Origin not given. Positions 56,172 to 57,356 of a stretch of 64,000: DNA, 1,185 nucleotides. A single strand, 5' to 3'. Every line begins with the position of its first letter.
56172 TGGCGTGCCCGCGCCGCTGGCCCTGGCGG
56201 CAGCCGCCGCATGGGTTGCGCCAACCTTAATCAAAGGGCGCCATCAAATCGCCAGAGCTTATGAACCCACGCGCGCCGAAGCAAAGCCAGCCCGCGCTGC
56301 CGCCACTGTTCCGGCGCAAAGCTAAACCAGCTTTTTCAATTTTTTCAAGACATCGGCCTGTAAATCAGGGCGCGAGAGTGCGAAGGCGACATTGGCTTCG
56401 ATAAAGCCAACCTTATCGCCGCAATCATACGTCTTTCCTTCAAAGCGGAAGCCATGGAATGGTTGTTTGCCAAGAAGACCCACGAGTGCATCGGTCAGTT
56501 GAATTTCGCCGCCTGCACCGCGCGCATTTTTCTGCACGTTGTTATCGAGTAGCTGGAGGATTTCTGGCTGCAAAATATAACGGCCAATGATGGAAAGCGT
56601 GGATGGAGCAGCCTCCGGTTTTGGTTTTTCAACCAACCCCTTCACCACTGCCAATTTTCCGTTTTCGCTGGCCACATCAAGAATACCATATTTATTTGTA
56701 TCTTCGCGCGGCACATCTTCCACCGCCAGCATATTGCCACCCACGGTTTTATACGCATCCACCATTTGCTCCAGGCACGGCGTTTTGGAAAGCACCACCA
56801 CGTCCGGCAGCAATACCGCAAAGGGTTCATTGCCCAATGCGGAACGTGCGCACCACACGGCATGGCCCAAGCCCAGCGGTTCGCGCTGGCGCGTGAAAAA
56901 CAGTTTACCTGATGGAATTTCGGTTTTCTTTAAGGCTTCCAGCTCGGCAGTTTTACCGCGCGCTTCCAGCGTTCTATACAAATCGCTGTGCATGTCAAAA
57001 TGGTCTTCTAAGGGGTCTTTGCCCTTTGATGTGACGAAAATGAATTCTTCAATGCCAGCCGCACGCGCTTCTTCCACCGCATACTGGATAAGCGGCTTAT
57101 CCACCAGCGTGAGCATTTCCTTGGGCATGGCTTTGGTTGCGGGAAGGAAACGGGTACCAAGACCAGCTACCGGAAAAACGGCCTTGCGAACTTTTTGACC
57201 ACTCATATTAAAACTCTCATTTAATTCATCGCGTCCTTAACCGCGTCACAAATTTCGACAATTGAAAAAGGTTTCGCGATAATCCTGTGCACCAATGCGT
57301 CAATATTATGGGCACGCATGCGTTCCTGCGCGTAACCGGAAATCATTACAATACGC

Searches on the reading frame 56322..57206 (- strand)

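Call 84: search_protein_families(library=pfam, proteins=[window:56322-57206:-], max_evalue=0.001)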
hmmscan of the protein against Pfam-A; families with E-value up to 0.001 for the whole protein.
window:56322-57206:- (294 aa): 2 families
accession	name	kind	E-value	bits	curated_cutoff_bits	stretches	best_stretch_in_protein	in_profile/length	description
PF00483.29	NTP_transferase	-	5.4e-22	79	21.2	1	13-273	6-240/245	Nucleotidyl transferase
PF12804.13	NTP_transf_3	-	3.5e-05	24.5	27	1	13-162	5-121/160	MobA-like NTP transferase domain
